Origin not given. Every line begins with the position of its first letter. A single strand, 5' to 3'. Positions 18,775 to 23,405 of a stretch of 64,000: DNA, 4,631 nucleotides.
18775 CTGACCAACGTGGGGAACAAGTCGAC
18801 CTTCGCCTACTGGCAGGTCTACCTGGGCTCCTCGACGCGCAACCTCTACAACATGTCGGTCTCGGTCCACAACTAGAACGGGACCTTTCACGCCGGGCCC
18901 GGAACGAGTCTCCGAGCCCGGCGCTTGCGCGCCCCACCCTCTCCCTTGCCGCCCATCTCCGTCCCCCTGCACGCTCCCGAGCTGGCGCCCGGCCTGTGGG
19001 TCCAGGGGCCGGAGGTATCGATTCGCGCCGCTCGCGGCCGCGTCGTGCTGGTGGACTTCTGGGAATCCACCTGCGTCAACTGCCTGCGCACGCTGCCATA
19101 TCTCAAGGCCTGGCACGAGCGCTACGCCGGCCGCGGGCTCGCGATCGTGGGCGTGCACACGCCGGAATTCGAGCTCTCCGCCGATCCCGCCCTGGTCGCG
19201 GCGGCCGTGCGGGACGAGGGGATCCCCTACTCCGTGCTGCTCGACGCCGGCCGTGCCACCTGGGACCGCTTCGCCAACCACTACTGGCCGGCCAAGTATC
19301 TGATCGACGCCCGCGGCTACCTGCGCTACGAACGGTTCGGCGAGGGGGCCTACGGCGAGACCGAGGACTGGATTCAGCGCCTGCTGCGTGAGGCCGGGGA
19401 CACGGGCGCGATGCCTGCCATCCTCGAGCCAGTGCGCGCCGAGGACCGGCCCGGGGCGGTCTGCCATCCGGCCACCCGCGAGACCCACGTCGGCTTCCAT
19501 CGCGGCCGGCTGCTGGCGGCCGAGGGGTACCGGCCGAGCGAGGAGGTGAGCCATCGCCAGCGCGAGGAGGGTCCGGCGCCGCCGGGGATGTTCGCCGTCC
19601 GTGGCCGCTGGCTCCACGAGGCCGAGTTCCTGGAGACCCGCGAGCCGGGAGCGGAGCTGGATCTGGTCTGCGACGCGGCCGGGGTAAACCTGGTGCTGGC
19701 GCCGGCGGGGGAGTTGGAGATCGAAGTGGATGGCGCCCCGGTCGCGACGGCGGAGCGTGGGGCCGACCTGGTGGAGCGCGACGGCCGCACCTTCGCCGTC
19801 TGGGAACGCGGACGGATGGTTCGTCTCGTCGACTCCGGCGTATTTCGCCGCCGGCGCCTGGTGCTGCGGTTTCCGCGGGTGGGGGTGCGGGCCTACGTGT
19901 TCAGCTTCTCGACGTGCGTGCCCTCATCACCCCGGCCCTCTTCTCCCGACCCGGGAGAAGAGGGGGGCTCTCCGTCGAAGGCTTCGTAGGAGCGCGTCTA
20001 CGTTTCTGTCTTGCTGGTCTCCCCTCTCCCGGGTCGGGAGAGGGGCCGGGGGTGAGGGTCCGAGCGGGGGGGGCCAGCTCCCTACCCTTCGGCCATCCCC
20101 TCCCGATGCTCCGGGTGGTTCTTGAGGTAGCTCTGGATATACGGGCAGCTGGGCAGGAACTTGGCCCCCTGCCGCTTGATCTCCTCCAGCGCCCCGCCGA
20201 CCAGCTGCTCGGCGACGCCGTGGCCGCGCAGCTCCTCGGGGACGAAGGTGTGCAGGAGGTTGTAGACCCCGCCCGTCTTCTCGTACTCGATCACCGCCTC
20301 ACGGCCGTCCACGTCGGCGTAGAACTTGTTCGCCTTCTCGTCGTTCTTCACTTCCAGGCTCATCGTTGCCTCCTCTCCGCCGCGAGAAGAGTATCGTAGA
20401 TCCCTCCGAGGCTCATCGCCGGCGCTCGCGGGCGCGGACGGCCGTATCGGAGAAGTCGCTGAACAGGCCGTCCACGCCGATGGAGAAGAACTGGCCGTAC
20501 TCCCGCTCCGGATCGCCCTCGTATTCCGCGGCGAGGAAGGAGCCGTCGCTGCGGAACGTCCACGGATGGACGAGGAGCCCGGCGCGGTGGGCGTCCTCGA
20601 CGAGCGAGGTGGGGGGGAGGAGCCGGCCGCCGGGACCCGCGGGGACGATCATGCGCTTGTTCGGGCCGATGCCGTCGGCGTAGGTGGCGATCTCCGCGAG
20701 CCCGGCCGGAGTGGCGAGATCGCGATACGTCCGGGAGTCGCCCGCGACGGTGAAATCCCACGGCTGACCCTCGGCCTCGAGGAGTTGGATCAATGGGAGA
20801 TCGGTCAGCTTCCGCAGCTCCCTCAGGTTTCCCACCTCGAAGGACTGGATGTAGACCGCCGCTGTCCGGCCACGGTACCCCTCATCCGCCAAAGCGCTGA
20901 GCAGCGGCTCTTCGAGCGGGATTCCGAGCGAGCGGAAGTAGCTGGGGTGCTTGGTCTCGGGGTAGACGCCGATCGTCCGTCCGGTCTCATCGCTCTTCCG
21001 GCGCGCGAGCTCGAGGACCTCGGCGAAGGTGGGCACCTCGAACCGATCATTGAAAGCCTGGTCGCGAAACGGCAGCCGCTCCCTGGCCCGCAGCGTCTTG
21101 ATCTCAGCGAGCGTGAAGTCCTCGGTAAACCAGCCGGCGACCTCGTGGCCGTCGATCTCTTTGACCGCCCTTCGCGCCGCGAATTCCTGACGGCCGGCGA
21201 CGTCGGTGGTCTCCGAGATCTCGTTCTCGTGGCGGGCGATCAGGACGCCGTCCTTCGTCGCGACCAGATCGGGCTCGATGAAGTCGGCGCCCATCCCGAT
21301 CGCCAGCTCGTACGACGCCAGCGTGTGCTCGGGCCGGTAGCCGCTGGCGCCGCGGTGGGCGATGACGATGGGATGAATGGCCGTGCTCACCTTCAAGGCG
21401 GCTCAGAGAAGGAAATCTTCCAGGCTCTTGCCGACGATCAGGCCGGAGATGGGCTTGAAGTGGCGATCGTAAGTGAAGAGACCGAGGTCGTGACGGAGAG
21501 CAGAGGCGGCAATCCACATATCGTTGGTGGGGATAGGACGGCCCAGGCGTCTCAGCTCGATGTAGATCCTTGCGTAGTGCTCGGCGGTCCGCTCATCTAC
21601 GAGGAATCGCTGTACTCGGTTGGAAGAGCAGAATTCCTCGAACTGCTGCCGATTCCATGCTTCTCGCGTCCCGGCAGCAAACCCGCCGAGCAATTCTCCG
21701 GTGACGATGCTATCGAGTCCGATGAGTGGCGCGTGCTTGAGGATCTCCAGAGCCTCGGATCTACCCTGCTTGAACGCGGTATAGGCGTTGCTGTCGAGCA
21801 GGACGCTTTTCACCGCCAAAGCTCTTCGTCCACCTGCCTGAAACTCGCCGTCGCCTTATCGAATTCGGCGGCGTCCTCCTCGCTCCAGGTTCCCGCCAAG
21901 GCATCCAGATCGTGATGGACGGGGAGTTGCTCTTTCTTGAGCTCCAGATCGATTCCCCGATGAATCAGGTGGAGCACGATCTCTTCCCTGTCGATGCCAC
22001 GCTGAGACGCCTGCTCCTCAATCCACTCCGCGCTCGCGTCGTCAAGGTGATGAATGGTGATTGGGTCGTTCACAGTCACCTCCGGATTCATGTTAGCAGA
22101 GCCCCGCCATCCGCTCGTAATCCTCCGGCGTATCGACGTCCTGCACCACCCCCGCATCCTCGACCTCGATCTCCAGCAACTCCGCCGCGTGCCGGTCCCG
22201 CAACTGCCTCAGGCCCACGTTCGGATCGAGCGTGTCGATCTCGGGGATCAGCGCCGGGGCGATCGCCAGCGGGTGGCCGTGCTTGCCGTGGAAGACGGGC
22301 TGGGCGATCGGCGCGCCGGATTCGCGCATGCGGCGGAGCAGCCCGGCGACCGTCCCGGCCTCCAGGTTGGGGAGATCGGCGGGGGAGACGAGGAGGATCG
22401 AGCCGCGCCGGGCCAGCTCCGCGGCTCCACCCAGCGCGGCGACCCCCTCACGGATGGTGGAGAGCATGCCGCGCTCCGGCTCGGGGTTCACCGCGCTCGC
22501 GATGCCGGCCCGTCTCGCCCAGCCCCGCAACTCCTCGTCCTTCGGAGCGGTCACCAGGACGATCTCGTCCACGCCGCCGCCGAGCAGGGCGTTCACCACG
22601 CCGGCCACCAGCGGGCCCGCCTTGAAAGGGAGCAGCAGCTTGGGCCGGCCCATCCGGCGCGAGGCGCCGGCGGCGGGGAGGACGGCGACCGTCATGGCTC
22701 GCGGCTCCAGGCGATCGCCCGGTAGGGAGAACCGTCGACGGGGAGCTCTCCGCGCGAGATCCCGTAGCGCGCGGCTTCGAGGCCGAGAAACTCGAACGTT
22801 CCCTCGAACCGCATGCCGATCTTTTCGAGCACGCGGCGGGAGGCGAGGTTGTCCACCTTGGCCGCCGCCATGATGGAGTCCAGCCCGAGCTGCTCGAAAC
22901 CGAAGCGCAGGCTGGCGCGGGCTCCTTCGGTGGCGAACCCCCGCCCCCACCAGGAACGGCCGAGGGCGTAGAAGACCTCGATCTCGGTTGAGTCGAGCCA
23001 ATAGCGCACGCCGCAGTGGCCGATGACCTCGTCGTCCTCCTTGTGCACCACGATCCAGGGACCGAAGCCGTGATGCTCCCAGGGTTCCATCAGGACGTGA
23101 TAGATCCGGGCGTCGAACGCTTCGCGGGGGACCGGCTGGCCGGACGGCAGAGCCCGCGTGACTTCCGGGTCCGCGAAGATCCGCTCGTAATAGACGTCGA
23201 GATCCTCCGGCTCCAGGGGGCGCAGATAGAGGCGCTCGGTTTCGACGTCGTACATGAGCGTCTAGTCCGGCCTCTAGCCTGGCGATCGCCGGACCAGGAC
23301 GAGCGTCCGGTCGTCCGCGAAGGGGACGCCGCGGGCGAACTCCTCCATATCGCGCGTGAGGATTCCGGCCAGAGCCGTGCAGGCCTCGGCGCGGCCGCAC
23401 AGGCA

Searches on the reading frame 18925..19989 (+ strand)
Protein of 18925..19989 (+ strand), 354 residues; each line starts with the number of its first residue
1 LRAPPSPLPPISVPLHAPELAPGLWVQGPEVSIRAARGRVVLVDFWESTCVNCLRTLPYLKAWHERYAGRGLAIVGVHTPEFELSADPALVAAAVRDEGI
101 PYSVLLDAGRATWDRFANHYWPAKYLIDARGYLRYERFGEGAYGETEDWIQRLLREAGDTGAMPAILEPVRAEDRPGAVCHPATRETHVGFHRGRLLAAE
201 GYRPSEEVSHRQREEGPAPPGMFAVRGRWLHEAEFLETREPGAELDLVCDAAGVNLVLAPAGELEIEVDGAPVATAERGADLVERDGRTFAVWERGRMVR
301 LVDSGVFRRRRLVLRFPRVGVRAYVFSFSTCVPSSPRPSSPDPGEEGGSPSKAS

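Call 29: search_protein_families(library=pfam, proteins=[window:18925-19989:+], max_evalue=0.0001)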
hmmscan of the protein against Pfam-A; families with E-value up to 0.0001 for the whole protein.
window:18925-19989:+ (354 aa): 3 families
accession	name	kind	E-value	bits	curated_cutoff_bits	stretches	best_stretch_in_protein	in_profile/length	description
PF17991.7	Thioredoxin_10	-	7.6e-16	59.4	27.1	1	184-328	1-141/142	Thioredoxin like C-terminal domain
PF00578.27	AhpC-TSA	-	1e-09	38.8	26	1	27-135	14-123/124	AhpC/TSA family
PF08534.16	Redoxin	-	1.8e-08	34.8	26.6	1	27-135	17-130/148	Redoxin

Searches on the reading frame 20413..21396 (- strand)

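Call 29: search_protein_families(library=pfam, proteins=[window:20413-21396:-], max_evalue=0.0001)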
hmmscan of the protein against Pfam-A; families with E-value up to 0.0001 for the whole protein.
window:20413-21396:- (327 aa): 1 family
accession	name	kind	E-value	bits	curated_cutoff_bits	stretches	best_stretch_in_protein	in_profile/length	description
PF03009.23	GDPD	-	2.1e-47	162.7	23.6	1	14-318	1-244/244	Glycerophosphoryl diester phosphodiesterase family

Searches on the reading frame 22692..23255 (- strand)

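Call 28: search_protein_families(library=pfam, proteins=[window:22692-23255:-], max_evalue=0.0001)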
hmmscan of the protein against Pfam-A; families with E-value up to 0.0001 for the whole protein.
window:22692-23255:- (187 aa): 2 families
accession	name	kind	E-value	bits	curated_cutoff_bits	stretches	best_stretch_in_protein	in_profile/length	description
PF13302.13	Acetyltransf_3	-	5.5e-36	124.7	25.4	1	8-149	1-138/138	Acetyltransferase (GNAT) domain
PF00583.31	Acetyltransf_1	-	3.7e-11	43.8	20.7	1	53-148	22-116/116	Acetyltransferase (GNAT) family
